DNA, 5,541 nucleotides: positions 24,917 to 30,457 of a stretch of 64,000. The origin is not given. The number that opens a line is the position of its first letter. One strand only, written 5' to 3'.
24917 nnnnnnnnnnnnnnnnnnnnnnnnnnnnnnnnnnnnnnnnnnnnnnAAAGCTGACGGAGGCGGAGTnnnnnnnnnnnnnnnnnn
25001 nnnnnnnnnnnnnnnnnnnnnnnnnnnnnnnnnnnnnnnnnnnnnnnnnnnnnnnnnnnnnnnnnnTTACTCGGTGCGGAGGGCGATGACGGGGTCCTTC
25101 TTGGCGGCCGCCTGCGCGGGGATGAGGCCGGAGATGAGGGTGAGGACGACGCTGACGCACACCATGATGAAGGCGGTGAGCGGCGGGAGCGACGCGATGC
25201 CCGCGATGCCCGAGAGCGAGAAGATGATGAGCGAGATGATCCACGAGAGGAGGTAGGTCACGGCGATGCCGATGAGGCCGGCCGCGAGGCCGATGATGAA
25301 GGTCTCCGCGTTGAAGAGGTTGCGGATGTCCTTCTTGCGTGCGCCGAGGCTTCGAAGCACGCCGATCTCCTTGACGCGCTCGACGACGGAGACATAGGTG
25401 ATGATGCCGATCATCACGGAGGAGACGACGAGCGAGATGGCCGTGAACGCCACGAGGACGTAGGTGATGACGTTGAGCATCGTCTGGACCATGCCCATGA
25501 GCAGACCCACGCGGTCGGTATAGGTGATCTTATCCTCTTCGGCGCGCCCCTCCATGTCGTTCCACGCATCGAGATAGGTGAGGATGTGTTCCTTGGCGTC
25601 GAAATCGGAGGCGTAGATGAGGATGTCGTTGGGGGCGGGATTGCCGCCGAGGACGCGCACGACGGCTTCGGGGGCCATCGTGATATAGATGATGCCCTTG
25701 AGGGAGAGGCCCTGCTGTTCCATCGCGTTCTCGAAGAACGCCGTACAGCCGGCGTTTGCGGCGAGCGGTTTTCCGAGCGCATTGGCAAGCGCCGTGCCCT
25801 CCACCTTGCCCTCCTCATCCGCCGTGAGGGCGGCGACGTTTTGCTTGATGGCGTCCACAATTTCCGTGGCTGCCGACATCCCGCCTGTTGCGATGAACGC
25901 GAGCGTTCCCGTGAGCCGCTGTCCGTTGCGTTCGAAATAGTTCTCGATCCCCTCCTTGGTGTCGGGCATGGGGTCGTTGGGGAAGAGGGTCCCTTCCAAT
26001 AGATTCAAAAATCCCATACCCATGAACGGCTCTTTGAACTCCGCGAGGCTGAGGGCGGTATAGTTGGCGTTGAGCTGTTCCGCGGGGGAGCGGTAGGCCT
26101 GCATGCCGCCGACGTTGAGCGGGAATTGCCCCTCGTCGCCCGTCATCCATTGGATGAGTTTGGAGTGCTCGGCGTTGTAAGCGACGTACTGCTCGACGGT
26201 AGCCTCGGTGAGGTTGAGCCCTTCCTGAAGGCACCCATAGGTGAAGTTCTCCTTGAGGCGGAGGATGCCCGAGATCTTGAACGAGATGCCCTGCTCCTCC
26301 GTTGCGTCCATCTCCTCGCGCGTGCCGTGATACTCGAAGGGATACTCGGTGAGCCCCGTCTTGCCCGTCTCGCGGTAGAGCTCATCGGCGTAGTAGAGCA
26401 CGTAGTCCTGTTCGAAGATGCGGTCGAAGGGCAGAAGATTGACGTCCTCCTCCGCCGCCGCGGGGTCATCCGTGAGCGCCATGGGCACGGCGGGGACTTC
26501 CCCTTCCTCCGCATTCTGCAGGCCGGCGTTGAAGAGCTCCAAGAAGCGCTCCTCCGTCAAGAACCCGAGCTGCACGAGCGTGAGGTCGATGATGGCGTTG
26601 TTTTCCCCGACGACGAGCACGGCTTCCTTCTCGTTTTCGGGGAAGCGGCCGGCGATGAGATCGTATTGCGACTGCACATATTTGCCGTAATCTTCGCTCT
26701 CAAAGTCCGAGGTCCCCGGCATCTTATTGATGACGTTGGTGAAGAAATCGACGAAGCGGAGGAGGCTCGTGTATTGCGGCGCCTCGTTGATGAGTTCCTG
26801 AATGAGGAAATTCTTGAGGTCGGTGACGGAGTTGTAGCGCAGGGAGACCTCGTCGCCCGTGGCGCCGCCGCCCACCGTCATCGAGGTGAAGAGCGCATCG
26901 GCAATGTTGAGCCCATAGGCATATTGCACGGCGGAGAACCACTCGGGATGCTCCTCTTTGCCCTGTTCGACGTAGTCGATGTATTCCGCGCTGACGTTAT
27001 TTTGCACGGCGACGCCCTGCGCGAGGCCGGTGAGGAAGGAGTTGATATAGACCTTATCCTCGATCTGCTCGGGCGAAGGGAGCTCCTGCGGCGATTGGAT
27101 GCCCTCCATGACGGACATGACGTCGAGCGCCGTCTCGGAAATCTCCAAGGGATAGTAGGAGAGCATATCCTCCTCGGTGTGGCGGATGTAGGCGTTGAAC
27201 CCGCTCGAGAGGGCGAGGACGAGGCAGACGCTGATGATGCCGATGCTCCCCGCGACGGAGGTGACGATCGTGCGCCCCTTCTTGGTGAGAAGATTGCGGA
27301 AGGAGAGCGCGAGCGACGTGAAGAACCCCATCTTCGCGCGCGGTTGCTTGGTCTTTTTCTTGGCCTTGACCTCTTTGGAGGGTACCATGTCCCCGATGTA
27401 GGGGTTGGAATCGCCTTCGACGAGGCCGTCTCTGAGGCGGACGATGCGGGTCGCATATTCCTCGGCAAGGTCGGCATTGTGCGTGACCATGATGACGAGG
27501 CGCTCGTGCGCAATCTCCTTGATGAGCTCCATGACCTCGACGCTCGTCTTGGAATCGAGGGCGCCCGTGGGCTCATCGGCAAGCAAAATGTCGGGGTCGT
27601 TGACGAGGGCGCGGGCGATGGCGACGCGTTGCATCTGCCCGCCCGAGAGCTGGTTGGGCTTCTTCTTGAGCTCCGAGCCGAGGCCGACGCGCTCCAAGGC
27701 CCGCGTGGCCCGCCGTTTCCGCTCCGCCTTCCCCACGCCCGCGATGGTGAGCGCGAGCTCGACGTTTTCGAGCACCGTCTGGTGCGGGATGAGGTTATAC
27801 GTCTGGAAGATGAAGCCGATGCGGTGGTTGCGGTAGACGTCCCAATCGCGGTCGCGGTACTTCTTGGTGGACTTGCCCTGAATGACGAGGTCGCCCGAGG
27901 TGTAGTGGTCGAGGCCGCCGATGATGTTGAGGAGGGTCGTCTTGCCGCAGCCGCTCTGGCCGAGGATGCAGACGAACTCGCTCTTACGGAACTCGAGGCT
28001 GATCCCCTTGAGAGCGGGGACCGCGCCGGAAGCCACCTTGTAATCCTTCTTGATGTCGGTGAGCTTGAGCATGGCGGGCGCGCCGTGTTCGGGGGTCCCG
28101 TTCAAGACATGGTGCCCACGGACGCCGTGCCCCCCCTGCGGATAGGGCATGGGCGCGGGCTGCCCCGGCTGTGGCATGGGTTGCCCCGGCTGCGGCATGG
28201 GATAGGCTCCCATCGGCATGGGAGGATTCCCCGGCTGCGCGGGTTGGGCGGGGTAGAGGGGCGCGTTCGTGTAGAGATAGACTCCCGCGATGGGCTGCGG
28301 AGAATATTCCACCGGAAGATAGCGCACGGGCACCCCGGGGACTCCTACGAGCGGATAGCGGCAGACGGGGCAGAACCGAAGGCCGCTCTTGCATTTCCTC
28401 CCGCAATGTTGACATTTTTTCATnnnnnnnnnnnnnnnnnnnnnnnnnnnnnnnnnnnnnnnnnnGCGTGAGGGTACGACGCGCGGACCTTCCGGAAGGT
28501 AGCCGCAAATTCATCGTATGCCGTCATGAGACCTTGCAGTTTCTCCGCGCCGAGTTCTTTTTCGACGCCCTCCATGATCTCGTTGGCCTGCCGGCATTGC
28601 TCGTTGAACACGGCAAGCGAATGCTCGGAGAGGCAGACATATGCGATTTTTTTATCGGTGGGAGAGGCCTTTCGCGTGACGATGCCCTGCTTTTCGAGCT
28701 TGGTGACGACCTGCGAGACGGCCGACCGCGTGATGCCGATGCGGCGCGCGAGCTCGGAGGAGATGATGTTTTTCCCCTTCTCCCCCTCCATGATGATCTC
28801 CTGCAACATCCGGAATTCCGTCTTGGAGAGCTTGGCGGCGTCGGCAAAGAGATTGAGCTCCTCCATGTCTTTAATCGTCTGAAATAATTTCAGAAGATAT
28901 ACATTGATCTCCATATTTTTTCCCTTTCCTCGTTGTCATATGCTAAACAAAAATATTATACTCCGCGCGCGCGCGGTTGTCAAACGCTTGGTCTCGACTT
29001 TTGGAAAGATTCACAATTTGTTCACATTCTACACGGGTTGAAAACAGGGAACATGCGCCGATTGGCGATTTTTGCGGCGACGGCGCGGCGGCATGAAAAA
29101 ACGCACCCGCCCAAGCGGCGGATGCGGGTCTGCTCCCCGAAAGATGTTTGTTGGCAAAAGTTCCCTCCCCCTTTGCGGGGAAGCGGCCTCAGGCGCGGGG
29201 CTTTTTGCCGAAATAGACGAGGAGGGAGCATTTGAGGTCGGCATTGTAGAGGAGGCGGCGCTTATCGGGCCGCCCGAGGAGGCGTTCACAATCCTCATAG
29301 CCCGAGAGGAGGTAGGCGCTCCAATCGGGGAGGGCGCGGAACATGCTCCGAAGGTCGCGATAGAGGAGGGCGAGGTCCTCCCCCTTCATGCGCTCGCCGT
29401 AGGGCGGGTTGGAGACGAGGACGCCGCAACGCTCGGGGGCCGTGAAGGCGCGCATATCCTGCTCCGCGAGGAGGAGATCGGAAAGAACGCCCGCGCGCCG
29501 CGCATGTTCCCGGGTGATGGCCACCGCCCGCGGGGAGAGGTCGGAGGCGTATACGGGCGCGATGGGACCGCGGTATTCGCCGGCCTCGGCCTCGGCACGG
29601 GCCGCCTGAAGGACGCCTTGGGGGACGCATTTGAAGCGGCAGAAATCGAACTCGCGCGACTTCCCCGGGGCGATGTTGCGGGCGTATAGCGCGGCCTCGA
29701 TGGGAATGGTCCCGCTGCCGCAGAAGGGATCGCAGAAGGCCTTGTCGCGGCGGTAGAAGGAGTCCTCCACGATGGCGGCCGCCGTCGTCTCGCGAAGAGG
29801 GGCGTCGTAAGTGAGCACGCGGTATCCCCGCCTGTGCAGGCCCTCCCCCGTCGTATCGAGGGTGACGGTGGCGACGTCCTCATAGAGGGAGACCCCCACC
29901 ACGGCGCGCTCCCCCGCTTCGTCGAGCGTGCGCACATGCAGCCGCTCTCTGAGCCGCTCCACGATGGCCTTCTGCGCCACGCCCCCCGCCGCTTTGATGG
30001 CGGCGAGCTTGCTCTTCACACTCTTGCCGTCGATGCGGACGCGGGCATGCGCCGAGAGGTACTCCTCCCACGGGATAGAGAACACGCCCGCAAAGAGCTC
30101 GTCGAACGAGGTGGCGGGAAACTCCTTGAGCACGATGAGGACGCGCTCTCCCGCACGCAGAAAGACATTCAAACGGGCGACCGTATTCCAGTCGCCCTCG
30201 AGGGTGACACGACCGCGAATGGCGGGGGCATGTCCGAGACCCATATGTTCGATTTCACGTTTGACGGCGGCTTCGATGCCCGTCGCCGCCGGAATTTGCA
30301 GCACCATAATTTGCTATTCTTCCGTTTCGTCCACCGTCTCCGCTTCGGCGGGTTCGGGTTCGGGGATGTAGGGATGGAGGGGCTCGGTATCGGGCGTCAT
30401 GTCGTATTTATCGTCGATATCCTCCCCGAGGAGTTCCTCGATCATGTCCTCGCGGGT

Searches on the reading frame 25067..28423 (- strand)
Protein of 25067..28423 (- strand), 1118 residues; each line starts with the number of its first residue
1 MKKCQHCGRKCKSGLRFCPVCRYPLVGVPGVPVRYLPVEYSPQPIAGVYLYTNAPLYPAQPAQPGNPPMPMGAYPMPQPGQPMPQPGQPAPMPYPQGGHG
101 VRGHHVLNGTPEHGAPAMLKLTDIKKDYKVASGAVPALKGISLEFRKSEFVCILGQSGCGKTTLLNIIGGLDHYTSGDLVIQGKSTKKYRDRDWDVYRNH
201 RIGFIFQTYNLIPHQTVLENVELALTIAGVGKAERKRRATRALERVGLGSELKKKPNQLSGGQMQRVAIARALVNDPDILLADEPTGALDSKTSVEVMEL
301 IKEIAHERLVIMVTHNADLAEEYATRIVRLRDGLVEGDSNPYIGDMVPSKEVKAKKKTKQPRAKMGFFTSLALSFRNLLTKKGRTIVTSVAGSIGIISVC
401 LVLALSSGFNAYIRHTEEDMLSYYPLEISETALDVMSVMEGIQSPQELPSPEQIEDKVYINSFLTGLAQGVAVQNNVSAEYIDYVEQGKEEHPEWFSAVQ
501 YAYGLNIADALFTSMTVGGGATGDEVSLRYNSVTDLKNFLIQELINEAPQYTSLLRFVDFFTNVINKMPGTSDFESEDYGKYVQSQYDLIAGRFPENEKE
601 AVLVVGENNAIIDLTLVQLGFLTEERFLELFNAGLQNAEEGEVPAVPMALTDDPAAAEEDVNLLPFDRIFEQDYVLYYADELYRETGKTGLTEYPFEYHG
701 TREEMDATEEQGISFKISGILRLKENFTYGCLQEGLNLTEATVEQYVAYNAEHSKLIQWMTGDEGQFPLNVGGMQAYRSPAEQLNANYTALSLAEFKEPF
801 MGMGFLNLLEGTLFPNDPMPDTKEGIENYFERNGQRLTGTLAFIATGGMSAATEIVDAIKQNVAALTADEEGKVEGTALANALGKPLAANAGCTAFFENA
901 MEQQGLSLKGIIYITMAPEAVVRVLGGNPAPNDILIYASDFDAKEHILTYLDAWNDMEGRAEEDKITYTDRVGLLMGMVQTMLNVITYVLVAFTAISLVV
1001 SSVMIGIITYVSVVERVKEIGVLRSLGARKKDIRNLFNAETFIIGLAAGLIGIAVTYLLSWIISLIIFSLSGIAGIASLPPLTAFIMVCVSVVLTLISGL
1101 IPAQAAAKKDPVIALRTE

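Call 72: search_protein_families(library=pfam, proteins=[window:25067-28423:-], max_evalue=0.0001)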
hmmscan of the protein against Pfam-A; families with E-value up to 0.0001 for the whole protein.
window:25067-28423:- (1118 aa): 2 families
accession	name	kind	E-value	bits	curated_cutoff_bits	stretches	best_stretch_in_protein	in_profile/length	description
PF00005.33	ABC_tran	-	1.6e-35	123.1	25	1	138-286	1-136/137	ABC transporter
PF02687.27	FtsX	-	5.3e-20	72.1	25.5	1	992-1111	2-120/120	FtsX-like permease C-terminal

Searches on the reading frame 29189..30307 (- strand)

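Call 29: search_protein_families(library=pfam, proteins=[window:29189-30307:-], max_evalue=0.001)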
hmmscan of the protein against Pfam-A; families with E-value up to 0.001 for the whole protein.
window:29189-30307:- (372 aa): 3 families
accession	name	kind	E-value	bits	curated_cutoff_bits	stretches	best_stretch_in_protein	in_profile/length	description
PF01170.24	UPF0020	-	7.8e-39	133.9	22.3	1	160-350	1-182/197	RMKL-like, methyltransferase domain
PF22020.1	RlmL_1st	-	2.4e-13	50.3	27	1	4-57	3-55/55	RlmL ferredoxin-like domain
PF02926.22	THUMP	-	1.5e-07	32.2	20.6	1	65-151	1-84/84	THUMP domain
